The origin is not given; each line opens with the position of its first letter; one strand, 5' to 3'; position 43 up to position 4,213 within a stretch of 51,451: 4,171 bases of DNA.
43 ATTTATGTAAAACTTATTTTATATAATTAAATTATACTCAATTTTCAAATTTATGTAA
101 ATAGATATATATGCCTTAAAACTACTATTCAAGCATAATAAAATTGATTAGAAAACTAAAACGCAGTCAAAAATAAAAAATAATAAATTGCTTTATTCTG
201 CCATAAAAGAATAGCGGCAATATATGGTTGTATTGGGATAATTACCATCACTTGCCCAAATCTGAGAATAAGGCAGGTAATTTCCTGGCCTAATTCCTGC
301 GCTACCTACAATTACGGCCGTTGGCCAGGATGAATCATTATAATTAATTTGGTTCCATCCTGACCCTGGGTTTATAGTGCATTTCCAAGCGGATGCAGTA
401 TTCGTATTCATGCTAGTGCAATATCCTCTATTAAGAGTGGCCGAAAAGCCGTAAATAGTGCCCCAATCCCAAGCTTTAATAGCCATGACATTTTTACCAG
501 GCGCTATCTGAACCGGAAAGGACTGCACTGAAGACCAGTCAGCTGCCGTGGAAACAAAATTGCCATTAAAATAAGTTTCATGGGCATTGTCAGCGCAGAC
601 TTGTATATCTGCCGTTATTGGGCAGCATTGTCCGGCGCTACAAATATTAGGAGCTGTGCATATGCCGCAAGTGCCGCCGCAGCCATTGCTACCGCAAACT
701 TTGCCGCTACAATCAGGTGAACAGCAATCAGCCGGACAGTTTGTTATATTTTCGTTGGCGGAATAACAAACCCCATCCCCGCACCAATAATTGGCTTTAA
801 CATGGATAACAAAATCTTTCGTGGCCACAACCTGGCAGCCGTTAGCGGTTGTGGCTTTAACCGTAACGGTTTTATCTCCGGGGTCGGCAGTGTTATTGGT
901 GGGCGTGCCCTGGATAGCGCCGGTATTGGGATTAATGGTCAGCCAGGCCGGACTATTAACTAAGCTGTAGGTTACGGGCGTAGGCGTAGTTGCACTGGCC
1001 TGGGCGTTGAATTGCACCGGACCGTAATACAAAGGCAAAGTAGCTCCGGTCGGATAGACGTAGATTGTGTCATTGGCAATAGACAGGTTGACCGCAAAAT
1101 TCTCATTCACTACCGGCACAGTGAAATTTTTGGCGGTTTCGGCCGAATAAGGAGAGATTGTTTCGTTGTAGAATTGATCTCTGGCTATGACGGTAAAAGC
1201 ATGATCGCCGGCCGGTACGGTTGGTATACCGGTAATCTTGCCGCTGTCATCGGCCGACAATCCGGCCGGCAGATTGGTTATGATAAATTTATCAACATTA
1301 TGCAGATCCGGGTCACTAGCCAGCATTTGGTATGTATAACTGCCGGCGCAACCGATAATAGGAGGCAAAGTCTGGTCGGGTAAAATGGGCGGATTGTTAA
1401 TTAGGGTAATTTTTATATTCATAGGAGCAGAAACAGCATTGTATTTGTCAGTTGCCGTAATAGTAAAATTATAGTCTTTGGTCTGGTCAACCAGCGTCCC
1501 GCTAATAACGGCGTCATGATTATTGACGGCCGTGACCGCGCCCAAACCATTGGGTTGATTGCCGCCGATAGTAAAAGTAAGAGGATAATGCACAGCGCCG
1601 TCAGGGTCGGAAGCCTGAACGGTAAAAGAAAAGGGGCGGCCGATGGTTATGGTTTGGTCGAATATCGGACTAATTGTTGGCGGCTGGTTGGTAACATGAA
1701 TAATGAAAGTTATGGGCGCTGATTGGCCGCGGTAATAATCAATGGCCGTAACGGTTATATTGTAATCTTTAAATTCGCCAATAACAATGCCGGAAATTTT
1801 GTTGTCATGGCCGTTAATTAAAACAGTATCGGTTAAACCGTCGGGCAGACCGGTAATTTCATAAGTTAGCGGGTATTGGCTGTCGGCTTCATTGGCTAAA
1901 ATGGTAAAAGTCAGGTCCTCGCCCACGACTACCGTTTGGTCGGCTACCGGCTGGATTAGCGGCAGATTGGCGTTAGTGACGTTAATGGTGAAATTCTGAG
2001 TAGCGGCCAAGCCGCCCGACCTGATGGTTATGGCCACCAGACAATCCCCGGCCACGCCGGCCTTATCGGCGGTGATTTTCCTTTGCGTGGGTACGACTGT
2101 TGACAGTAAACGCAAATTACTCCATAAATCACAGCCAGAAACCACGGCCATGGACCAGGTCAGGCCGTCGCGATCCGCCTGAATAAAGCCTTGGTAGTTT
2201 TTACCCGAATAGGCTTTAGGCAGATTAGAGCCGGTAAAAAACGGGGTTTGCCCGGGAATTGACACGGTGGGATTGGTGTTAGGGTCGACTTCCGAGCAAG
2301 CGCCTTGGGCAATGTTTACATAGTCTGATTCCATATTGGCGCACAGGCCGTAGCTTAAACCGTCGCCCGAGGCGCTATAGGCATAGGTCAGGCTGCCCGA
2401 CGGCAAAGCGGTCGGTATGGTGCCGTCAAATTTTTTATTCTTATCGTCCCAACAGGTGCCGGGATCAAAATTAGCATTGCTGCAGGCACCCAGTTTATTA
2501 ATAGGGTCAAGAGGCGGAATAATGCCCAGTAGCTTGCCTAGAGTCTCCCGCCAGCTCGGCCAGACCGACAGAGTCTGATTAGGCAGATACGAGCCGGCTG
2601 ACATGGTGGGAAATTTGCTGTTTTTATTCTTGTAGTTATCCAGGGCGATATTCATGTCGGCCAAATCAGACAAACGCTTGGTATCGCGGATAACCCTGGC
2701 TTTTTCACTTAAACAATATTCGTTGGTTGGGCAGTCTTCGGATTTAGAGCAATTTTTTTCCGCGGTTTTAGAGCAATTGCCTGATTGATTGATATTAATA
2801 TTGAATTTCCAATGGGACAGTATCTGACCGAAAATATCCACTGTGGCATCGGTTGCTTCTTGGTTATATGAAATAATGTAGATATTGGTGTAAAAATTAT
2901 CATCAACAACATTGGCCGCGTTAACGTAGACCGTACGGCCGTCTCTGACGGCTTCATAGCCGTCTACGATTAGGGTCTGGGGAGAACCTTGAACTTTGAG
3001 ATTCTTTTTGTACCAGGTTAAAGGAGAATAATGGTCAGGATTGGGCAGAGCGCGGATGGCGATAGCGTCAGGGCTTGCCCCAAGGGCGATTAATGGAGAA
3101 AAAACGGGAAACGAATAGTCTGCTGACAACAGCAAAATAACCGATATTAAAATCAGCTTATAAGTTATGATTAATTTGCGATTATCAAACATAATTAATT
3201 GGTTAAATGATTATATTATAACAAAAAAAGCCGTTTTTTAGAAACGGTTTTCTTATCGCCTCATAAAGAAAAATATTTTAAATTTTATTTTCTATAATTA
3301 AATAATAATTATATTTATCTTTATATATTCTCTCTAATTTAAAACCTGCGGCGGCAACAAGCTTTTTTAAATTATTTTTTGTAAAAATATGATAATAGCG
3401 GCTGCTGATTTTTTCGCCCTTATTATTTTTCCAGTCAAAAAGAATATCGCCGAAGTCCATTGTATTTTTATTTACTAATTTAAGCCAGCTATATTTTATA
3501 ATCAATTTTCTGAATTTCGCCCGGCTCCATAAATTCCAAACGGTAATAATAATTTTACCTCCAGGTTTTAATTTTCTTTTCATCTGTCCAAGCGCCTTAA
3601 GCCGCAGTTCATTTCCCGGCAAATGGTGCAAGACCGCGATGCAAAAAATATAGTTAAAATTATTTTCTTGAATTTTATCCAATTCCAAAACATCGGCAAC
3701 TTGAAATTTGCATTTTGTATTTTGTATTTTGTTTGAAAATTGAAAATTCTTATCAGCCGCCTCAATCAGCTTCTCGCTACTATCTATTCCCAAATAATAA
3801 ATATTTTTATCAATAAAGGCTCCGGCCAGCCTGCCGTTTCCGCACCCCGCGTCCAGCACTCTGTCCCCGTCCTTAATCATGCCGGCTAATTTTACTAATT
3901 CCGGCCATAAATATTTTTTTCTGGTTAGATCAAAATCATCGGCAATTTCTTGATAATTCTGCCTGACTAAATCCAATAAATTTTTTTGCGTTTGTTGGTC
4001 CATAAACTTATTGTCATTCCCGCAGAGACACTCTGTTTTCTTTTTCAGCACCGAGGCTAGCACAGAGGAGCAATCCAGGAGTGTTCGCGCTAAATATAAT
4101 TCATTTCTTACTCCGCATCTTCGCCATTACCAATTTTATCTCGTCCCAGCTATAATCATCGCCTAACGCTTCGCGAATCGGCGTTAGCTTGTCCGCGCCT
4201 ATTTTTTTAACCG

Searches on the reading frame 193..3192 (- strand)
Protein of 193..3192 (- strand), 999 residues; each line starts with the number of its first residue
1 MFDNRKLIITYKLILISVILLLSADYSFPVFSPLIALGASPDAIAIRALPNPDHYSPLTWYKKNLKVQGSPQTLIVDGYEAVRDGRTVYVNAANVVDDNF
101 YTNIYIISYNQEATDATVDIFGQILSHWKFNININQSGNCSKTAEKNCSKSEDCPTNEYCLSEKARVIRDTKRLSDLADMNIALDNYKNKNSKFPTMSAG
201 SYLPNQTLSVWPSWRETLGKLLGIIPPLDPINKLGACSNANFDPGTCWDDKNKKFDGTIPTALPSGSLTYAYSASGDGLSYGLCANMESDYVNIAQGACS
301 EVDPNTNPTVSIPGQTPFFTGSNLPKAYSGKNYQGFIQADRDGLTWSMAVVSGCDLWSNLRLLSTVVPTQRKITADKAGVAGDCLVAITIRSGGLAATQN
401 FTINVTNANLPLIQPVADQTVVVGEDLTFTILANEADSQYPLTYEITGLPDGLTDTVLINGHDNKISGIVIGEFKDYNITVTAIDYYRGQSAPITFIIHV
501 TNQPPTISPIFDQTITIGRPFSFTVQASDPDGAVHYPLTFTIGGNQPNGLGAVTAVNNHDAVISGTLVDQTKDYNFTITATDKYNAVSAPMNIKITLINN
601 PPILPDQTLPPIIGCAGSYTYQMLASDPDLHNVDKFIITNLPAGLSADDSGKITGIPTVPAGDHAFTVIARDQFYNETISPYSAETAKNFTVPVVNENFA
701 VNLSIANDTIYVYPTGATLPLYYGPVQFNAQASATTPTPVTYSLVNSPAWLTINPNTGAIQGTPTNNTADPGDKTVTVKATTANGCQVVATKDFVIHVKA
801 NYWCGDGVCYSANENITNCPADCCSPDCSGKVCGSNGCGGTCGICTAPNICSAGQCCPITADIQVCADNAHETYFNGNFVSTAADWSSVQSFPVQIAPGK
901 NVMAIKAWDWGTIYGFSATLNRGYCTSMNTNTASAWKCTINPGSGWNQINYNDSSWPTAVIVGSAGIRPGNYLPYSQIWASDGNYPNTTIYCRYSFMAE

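Call 61: search_protein_families(library=pfam, proteins=[window:193-3192:-], max_evalue=0.00001)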
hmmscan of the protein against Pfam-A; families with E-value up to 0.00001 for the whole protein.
window:193-3192:- (999 aa): 1 family
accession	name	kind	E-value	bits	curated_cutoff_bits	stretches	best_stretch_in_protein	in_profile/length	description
PF05345.18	He_PIG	-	1e-24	87.2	24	2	504-595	1-95/96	Putative Ig domain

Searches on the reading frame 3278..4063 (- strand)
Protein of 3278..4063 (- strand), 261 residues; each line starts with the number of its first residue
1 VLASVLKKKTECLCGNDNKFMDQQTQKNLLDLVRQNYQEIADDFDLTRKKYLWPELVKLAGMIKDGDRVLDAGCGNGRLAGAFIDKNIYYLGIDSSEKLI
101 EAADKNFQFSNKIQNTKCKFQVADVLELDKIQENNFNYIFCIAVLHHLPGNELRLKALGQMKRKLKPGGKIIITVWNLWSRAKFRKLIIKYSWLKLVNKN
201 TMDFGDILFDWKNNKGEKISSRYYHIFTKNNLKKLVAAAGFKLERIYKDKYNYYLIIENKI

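Call 61: search_protein_families(library=pfam, proteins=[window:3278-4063:-], max_evalue=0.00001)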
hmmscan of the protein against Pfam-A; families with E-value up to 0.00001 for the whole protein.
window:3278-4063:- (261 aa): 6 families
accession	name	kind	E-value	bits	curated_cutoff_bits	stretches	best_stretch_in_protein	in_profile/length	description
PF13847.12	Methyltransf_31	-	7.2e-20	71.6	27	1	63-183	1-114/145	Methyltransferase domain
PF13489.12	Methyltransf_23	-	1.3e-18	67.8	27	1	51-244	8-162/164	Methyltransferase domain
PF13649.12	Methyltransf_25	-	2.3e-17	63.9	27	1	69-169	1-97/97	Methyltransferase domain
PF08241.18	Methyltransf_11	-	3.1e-17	63.4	21.2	1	70-173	1-95/95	Methyltransferase domain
PF08242.18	Methyltransf_12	-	9.4e-17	62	30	1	70-171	1-98/98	Methyltransferase domain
PF01209.24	Ubie_methyltran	-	4.3e-07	30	20.1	1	23-191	6-166/233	ubiE/COQ5 methyltransferase family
